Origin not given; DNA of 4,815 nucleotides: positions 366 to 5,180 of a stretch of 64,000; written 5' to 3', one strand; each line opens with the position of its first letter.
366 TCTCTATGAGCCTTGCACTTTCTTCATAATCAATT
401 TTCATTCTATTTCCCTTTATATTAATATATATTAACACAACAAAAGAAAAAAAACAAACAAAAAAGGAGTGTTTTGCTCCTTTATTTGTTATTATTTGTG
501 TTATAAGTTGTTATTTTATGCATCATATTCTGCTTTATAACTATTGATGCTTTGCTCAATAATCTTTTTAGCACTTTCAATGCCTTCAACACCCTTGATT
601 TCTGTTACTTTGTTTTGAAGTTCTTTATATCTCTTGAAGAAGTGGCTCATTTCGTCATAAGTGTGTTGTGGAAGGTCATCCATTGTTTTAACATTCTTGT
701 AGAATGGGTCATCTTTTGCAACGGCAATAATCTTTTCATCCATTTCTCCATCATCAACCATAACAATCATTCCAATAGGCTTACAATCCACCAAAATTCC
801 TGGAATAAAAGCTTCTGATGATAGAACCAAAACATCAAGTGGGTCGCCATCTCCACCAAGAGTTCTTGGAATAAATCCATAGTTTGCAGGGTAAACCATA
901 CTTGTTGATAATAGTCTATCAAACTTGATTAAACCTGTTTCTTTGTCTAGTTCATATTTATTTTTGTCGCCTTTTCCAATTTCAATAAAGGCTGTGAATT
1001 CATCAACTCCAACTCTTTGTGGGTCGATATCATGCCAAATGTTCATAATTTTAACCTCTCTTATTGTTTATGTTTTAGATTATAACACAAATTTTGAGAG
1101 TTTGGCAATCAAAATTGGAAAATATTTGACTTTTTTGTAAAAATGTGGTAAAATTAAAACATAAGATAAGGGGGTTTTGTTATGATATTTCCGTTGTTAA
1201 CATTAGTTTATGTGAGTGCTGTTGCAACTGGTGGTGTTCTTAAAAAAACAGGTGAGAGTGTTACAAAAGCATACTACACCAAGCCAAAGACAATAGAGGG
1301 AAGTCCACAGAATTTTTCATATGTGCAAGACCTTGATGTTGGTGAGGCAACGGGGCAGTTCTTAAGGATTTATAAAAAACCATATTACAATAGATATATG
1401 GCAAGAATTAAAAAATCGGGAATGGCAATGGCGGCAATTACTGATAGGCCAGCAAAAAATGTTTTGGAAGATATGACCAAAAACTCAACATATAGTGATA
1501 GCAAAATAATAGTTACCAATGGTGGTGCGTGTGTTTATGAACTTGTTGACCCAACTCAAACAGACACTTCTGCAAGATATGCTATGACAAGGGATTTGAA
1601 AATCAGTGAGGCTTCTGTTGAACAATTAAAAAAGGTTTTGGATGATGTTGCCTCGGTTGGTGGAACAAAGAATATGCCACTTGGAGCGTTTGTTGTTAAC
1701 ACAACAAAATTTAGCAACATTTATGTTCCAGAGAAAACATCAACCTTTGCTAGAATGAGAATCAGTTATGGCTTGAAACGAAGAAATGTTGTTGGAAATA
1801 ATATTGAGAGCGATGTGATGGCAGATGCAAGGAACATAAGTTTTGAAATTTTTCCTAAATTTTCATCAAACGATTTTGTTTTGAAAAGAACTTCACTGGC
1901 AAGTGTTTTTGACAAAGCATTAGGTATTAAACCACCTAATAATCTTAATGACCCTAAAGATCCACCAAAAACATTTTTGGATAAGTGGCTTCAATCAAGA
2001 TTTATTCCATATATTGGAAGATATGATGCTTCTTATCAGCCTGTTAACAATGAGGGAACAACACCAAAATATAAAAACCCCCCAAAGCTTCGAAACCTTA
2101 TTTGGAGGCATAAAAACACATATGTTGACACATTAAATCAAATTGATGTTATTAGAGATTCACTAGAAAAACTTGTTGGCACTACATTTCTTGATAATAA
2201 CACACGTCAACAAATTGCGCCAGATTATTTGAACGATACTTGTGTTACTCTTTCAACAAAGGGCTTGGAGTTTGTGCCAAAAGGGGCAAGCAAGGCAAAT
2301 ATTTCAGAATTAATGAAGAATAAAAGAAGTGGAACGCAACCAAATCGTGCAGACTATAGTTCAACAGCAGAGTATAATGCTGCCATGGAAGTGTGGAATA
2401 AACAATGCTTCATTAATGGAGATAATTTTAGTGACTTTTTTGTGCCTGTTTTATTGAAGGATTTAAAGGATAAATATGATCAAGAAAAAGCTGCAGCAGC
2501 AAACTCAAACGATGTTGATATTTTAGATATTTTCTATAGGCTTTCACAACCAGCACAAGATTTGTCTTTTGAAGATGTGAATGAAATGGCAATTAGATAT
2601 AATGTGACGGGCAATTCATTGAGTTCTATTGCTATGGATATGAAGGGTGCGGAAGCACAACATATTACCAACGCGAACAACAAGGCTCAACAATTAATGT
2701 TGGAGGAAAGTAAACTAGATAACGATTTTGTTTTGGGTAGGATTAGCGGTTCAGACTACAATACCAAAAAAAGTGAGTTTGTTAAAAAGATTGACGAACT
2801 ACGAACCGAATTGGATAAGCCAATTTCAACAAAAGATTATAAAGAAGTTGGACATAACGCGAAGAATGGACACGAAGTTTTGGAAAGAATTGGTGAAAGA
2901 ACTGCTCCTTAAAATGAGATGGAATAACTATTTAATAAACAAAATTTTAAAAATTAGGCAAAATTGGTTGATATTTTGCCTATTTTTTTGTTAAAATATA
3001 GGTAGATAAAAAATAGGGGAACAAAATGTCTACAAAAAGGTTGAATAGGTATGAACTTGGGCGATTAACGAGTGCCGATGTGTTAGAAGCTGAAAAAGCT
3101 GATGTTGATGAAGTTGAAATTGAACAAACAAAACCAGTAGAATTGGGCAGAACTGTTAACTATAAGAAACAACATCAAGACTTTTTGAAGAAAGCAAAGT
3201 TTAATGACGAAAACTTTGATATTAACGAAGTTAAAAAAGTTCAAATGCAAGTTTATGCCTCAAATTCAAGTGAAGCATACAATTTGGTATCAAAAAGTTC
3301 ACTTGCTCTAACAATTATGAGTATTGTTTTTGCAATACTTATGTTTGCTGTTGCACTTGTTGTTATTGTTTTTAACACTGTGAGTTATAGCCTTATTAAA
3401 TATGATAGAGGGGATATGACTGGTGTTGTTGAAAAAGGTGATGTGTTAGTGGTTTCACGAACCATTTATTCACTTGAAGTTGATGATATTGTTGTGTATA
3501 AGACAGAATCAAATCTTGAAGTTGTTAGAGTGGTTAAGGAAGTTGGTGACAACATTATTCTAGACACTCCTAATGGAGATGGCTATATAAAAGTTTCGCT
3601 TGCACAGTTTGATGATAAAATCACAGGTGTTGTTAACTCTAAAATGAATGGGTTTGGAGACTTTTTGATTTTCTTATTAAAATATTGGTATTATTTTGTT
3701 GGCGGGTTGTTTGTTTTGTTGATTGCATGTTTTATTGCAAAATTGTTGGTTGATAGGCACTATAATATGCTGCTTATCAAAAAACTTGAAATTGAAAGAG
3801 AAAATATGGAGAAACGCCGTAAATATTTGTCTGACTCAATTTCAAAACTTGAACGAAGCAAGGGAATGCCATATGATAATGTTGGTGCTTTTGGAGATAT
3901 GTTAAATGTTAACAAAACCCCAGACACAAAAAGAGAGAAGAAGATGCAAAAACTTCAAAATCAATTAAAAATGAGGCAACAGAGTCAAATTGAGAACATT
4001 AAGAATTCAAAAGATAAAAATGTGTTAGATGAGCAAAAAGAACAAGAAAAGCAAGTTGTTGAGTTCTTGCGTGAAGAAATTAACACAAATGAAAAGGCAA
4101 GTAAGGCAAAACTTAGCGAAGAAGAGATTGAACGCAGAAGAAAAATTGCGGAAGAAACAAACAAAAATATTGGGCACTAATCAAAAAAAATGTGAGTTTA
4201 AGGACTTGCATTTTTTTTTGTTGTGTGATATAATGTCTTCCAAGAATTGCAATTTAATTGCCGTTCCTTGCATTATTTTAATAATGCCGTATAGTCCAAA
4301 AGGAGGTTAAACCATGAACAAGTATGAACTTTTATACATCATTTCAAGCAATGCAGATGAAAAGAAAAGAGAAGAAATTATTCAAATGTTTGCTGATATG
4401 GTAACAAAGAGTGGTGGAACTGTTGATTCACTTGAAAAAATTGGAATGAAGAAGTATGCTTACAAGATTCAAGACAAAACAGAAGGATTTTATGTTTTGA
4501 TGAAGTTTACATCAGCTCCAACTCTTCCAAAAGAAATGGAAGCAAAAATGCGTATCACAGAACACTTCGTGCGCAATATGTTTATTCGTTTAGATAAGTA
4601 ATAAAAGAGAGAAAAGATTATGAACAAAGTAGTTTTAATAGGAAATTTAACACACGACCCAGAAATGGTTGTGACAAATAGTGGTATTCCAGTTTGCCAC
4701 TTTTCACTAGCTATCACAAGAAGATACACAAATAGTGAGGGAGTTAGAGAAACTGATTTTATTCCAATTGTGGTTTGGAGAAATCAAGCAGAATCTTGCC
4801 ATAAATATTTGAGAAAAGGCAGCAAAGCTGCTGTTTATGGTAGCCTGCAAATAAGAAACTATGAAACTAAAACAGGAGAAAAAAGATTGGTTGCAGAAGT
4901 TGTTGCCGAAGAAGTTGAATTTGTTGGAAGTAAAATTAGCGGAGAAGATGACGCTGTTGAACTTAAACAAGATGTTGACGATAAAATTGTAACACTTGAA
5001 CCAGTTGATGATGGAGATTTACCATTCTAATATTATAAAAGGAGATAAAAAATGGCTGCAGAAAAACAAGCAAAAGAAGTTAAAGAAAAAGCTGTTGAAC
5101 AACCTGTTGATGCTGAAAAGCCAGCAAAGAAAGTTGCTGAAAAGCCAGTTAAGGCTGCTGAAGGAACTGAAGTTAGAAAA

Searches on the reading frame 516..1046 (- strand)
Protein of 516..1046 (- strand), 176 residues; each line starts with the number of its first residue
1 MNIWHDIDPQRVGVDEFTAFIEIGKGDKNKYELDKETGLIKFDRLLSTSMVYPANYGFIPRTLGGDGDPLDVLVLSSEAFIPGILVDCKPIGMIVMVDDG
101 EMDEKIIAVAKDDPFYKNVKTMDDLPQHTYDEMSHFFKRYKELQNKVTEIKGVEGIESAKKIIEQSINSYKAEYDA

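Call 16: search_protein_families(library=pfam, proteins=[window:516-1046:-], max_evalue=0.00001)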
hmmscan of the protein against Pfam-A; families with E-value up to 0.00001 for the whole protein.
window:516-1046:- (176 aa): 1 family
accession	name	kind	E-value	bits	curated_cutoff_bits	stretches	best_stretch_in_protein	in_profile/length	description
PF00719.24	Pyrophosphatase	-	2.3e-59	200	23.5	1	20-171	2-153/153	Inorganic pyrophosphatase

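Call 51: find_encoding_contigs(protein=window:516-1046:-, flank=10000, max_places=3)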
Protein window:516-1046:- (176 aa): no gene with exactly this product is on record in the collection.

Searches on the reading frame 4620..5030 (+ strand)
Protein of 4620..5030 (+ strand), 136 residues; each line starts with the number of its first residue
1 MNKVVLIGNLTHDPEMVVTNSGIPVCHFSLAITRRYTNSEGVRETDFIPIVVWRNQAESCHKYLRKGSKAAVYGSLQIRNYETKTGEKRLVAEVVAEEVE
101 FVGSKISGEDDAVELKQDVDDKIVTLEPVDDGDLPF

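Call 16: search_protein_families(library=pfam, proteins=[window:4620-5030:+], max_evalue=0.00001)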
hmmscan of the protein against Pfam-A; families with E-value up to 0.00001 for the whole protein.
window:4620-5030:+ (136 aa): 1 family
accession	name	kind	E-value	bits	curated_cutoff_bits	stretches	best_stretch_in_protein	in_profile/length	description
PF00436.31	SSB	-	2.6e-33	114.6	26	1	1-102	1-104/104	Single-strand binding protein family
